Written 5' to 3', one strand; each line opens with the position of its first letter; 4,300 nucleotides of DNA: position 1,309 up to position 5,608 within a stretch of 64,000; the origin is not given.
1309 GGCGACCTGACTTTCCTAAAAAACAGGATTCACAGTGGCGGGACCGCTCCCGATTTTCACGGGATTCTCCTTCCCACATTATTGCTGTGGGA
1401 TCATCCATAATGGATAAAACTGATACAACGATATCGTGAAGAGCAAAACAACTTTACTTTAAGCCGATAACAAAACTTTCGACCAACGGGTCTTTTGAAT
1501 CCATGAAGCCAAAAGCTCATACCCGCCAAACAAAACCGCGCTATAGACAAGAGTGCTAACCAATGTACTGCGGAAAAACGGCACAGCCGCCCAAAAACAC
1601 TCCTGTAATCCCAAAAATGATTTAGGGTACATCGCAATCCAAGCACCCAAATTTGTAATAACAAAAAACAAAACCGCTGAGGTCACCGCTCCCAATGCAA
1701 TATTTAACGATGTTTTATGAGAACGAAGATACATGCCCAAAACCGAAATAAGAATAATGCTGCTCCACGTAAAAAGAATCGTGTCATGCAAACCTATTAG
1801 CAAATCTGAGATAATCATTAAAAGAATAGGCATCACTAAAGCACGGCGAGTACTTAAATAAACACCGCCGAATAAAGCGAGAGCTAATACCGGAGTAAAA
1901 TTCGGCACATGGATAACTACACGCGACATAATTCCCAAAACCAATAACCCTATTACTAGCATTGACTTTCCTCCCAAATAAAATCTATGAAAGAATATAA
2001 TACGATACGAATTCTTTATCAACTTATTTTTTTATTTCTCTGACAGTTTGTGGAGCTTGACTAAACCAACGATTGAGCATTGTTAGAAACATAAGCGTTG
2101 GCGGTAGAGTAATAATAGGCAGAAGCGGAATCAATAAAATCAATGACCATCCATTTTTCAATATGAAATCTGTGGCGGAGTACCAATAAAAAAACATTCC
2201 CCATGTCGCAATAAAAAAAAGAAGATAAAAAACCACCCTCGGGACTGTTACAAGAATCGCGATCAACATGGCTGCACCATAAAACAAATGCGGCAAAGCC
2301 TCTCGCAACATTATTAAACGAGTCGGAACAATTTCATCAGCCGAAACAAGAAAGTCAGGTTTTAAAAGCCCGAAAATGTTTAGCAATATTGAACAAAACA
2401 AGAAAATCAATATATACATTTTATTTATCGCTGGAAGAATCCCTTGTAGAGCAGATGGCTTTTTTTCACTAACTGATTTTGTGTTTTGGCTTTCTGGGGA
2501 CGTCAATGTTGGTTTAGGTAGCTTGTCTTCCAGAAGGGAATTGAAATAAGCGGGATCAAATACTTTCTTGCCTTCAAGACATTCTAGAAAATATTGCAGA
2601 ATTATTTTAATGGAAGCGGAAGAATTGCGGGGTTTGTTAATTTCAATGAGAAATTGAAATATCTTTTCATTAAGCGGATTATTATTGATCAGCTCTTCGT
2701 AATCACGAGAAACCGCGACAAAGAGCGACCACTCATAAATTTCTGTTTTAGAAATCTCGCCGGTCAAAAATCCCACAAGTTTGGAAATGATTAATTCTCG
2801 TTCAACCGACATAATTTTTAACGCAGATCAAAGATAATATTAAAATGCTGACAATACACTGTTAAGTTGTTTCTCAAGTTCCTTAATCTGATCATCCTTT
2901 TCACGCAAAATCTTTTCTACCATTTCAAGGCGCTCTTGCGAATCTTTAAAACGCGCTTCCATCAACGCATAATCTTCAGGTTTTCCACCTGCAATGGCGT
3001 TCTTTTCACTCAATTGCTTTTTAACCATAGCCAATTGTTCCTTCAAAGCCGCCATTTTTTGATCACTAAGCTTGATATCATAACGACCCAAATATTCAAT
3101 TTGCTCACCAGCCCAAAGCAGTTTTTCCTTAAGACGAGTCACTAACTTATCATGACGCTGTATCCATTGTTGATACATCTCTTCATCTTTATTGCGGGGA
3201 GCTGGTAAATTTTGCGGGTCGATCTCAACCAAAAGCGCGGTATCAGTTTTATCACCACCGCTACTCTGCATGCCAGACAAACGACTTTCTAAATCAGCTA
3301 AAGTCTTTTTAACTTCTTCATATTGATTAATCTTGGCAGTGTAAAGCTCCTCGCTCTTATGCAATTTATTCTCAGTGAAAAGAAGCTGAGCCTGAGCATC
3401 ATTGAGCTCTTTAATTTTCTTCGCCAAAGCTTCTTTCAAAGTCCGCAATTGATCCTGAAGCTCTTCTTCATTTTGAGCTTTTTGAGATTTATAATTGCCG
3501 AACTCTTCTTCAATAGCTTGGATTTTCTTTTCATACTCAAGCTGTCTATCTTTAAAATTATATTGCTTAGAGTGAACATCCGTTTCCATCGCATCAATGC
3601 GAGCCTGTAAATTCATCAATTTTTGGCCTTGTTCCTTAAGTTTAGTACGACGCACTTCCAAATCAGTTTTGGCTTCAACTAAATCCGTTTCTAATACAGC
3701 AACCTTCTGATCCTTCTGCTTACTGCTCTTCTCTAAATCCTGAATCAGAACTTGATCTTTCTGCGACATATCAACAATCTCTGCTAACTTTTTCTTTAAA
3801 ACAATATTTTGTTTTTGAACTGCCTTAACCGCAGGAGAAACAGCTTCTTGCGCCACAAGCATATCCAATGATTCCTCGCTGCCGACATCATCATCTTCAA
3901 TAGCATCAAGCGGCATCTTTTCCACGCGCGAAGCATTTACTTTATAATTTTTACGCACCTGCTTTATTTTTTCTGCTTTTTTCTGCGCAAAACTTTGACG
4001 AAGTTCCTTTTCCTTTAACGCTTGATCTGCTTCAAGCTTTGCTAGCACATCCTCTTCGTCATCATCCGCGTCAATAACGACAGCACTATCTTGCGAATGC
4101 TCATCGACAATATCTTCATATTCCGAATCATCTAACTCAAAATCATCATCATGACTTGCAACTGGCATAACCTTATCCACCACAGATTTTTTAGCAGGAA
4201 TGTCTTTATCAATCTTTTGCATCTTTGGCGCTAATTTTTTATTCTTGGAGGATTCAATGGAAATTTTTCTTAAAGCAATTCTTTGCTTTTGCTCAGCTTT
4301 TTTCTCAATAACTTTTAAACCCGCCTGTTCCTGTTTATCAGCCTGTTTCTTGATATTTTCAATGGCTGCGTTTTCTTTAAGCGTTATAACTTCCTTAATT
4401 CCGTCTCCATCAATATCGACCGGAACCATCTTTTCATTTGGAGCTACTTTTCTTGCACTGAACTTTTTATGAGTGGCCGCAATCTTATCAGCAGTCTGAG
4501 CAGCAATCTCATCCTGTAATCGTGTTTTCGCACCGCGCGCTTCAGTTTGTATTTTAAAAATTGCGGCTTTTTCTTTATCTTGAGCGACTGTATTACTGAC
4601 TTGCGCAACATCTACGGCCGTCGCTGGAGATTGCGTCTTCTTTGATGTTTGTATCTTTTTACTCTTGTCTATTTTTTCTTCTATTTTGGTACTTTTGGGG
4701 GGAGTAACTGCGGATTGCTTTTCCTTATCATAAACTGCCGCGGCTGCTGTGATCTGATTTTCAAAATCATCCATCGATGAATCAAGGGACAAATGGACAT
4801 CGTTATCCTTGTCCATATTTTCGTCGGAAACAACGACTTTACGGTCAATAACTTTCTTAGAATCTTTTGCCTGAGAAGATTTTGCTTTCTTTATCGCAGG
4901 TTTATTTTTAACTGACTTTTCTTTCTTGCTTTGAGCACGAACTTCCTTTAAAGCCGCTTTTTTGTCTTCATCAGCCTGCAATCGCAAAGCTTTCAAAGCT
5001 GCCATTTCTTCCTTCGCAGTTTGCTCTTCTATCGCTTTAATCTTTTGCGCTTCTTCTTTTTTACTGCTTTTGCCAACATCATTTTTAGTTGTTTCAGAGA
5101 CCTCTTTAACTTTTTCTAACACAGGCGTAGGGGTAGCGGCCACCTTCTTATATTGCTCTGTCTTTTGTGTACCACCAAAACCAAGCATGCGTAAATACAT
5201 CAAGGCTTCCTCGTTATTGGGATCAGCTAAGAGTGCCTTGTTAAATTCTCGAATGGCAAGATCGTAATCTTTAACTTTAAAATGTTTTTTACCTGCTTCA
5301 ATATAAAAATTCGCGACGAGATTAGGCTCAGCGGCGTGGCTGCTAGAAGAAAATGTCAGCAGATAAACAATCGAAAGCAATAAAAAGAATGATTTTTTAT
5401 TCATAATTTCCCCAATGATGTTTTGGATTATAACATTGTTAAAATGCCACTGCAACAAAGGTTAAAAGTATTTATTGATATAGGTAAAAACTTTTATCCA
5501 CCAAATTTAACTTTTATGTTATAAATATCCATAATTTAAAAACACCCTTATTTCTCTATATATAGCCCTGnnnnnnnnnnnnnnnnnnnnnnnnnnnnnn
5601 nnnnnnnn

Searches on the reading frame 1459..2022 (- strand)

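Call 17: search_protein_families(library=pfam, proteins=[window:1459-2022:-])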
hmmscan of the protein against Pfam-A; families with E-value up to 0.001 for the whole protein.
window:1459-2022:- (187 aa): 1 family
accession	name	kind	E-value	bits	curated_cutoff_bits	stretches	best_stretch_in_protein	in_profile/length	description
PF20221.3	DUF6580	-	7.6e-45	153.5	27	1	20-174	7-158/162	Family of unknown function (DUF6580)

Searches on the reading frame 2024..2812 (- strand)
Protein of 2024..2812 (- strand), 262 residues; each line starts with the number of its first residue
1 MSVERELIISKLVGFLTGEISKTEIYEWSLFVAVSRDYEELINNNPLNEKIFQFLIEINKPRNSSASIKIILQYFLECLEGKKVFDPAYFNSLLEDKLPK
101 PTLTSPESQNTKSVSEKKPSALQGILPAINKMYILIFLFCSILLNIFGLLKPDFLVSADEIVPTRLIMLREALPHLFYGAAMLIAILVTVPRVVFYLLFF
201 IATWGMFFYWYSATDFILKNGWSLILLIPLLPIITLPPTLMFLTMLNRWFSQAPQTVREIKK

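Call 17: search_protein_families(library=pfam, proteins=[window:2024-2812:-])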
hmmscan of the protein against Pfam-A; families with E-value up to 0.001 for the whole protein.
window:2024-2812:- (262 aa): 1 family
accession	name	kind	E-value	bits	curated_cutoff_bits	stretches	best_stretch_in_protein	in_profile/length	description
PF03053.19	Corona_NS3b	-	0.0001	22.6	25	1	112-225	21-130/226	ORF3b coronavirus protein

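Call 45: find_encoding_contigs(protein=window:2024-2812:-, flank=10000, max_places=3)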
Protein window:2024-2812:- (262 aa): 1 contig read that carries it; 1 place shown.
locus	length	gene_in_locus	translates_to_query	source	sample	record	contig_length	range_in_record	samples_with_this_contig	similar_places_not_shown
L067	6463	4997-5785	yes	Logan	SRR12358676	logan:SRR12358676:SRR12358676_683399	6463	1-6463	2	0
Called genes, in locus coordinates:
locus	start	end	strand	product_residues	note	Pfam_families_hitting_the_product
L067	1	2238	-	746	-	?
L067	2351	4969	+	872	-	-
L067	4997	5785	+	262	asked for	-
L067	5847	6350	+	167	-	PF20221:DUF6580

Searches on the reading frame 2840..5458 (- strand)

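Call 17: search_protein_families(library=pfam, proteins=[window:2840-5458:-])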
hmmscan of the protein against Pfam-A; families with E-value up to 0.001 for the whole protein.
window:2840-5458:- (872 aa): 1 family
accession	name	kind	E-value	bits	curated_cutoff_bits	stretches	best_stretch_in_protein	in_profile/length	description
PF07719.23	TPR_2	-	0.00086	19.7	27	0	50-82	2-34/34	Tetratricopeptide repeat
